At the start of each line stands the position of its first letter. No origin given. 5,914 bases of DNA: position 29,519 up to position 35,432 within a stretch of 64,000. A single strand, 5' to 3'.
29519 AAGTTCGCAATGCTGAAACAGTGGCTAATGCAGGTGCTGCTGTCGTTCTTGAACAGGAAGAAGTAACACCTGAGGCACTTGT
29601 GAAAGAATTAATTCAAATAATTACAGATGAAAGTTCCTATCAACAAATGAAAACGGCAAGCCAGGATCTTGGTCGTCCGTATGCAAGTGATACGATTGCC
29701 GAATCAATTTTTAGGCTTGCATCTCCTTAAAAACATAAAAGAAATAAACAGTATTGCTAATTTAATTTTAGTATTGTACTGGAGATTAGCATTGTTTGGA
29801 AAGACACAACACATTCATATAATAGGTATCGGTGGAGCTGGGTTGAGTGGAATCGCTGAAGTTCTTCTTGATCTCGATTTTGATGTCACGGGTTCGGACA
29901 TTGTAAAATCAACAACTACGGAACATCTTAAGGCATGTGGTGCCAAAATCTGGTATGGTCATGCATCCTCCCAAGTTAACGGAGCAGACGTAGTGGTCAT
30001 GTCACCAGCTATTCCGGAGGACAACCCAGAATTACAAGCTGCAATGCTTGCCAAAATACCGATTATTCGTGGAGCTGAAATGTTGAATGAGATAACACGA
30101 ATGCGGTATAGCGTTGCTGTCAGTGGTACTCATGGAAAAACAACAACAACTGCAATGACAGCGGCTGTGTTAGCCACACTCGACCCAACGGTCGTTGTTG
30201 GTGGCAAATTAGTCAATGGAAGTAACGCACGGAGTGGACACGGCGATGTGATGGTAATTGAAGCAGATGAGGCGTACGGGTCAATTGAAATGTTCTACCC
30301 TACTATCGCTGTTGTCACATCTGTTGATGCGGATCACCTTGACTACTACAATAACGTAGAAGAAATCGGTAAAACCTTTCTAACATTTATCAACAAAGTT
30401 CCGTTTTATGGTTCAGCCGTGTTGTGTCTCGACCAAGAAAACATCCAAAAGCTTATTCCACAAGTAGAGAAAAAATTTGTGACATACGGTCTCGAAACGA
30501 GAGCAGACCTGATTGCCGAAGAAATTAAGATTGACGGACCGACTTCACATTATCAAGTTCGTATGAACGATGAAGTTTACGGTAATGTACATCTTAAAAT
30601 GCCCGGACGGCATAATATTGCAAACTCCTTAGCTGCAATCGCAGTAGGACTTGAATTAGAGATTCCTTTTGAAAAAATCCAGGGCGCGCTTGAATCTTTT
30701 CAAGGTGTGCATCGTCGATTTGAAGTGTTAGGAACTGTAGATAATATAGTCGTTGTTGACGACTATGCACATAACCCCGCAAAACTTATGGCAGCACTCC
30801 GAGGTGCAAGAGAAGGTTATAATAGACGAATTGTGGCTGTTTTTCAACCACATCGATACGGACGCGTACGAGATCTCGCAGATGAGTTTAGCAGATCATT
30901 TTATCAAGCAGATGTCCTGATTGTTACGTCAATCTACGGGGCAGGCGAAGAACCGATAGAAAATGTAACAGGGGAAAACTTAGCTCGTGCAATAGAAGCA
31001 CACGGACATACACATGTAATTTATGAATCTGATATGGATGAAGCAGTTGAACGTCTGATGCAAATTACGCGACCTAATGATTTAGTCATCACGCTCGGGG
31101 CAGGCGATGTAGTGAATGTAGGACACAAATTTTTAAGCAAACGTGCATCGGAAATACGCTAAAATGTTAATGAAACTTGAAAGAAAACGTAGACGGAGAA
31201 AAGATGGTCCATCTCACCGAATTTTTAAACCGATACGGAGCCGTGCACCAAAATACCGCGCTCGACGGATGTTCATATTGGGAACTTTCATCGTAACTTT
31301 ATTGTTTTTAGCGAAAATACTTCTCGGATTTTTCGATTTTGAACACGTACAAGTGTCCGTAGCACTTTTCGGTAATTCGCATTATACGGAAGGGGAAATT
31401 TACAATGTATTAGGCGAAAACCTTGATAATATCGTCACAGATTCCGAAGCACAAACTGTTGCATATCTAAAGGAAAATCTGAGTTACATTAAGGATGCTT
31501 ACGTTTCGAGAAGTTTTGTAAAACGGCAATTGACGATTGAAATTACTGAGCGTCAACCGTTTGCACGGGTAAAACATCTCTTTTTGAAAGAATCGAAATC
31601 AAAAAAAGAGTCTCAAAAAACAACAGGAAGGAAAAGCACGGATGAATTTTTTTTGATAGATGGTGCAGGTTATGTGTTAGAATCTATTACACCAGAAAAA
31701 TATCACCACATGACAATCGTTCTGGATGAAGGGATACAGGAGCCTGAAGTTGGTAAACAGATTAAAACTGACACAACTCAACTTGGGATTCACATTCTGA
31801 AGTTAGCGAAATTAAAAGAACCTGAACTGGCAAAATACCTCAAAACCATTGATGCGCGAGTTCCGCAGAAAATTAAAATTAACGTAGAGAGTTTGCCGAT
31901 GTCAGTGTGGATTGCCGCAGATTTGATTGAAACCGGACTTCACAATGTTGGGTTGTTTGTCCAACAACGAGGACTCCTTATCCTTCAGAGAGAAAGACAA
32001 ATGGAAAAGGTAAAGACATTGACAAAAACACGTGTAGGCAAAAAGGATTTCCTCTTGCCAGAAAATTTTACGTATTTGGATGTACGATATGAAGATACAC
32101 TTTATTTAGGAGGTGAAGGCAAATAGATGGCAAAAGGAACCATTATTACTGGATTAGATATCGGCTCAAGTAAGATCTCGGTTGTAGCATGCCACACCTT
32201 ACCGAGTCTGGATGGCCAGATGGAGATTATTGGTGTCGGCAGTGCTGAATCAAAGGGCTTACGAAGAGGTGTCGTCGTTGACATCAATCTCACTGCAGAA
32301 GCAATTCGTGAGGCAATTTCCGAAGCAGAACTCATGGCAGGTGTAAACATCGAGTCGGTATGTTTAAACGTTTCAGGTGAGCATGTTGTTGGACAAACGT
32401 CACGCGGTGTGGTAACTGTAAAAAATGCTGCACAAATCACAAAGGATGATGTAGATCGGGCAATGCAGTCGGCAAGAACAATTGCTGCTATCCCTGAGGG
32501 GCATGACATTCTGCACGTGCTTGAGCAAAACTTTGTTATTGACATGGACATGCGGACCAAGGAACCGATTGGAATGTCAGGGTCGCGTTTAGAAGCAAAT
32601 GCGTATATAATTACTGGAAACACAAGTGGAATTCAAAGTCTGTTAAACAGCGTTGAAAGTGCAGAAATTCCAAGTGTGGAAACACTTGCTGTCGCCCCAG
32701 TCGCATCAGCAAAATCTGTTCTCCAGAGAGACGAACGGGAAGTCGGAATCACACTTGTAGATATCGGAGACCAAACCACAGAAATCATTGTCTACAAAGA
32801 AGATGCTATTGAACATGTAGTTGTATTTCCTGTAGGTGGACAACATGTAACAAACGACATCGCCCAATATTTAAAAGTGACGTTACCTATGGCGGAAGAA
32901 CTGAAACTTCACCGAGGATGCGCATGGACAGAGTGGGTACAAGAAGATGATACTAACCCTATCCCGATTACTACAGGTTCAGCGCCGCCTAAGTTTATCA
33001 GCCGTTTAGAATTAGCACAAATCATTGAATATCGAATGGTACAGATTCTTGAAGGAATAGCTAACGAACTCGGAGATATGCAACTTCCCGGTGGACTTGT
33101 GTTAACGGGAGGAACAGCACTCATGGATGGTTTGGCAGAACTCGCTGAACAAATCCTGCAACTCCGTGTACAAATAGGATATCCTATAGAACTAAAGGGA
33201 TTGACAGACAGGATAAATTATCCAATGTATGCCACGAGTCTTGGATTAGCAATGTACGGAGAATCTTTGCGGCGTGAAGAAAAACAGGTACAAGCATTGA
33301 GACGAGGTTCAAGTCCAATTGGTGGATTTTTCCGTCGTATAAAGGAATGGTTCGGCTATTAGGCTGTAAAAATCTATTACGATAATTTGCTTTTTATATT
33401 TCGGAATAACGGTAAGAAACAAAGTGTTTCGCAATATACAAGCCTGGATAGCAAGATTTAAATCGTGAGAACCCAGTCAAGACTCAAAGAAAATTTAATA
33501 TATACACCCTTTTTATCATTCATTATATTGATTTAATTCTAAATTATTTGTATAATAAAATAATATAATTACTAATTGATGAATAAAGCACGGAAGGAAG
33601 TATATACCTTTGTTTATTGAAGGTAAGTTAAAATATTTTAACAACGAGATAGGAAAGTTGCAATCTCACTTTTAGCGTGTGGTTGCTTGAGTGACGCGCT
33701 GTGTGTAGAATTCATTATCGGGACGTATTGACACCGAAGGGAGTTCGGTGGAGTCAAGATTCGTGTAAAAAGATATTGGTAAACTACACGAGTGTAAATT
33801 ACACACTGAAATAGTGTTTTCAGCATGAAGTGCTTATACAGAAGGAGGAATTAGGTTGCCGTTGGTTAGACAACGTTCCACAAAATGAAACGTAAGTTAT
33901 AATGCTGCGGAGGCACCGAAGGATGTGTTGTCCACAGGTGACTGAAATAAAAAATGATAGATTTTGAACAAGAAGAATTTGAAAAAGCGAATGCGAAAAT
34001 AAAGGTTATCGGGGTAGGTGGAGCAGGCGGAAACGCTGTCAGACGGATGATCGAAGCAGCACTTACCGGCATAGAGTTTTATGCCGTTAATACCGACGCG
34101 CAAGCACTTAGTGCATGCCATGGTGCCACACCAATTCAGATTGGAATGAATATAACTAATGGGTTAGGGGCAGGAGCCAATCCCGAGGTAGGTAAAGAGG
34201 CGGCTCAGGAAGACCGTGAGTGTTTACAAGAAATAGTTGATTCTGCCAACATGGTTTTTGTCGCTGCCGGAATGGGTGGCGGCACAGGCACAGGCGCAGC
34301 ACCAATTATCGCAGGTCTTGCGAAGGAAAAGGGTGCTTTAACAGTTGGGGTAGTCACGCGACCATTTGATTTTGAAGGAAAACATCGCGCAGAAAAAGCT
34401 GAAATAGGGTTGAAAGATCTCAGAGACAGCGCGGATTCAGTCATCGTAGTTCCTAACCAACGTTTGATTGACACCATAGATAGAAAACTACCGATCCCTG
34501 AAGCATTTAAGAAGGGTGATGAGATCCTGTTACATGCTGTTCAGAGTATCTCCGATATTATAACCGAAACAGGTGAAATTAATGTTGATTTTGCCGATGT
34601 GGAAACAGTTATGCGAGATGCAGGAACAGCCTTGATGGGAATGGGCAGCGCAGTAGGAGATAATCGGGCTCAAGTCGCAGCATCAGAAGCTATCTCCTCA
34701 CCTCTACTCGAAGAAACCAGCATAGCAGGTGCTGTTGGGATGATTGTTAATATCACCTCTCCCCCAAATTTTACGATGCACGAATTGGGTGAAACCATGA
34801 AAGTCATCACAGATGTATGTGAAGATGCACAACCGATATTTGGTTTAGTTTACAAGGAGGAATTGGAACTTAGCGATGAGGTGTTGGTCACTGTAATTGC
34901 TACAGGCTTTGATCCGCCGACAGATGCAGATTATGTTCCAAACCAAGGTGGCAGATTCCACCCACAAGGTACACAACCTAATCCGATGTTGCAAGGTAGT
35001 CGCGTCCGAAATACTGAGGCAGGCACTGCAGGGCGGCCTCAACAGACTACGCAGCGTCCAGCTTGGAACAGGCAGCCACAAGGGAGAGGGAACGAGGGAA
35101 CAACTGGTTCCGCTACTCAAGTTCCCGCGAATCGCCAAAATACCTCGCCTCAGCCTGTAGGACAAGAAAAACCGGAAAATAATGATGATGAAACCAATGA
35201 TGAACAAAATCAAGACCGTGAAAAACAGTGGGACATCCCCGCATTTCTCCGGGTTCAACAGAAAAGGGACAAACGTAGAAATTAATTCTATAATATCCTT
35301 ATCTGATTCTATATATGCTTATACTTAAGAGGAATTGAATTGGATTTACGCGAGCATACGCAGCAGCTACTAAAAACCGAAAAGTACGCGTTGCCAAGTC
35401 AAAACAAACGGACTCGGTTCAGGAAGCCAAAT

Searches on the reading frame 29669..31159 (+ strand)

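Call 8: search_protein_families(library=pfam, proteins=[window:29669-31159:+], max_evalue=0.001)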
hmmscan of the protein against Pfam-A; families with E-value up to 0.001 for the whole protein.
window:29669-31159:+ (497 aa): 4 families
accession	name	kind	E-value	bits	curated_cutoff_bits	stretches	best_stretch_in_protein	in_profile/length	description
PF08245.18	Mur_ligase_M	-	1.7e-26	93.8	24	1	151-326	1-199/200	Mur ligase middle domain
PF02875.26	Mur_ligase_C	-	3e-26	93.2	28.4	1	349-479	1-127/127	Mur ligase, glutamate ligase domain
PF01225.30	Mur_ligase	-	2.1e-23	83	21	1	48-147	1-95/95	Mur ligase family, catalytic domain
PF21799.2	MurD-like_N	-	1.1e-05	26.1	27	1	48-133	2-87/88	Mur ligase MurD-like, N-terminal domain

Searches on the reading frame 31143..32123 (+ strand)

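Call 8: search_protein_families(library=pfam, proteins=[window:31143-32123:+], max_evalue=0.001)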
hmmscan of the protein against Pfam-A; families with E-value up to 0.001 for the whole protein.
window:31143-32123:+ (327 aa): 1 family
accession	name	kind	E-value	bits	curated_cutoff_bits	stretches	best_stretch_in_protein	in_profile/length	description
PF08478.15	POTRA_1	-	3.2e-05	24.6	23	1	73-137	6-69/69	POTRA domain, FtsQ-type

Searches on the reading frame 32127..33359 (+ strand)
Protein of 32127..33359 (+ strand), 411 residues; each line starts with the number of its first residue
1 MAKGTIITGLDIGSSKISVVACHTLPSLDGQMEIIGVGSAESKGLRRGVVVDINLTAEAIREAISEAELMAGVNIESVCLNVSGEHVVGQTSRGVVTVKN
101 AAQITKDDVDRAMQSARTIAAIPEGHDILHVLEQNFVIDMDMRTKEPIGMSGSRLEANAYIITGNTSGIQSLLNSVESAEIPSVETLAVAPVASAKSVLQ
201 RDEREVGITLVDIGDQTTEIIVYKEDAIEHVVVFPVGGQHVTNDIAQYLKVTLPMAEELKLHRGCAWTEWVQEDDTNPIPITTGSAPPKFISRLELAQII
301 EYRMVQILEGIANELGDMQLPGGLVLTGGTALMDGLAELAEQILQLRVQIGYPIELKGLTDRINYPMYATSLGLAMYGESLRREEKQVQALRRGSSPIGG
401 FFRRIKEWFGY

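Call 8: search_protein_families(library=pfam, proteins=[window:32127-33359:+], max_evalue=0.001)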
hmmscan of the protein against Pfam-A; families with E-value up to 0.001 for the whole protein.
window:32127-33359:+ (411 aa): 4 families
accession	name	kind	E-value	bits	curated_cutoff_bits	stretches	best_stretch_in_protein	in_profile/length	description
PF14450.12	FtsA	-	1.8e-39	135.4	31.8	2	210-373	2-127/127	Cell division protein FtsA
PF02491.25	SHS2_FTSA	-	9.7e-23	80.8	25.4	1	84-163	1-79/79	SHS2 domain inserted in FTSA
PF11104.14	PilM_2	-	2.1e-10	40.5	27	1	9-263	1-237/340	Type IV pilus assembly protein PilM;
PF06723.19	MreB_Mbl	-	2.2e-08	33.8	27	1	205-351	144-304/327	MreB/Mbl protein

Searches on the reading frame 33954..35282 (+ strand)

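Call 8: search_protein_families(library=pfam, proteins=[window:33954-35282:+], max_evalue=0.001)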
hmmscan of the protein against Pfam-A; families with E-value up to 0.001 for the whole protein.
window:33954-35282:+ (443 aa): 2 families
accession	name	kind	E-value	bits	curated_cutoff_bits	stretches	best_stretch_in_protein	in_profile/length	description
PF00091.31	Tubulin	-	5.5e-47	160.9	33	1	15-175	1-189/190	Tubulin/FtsZ family, GTPase domain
PF12327.13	FtsZ_C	-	6.5e-23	81.3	27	1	224-320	1-95/95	FtsZ family, C-terminal domain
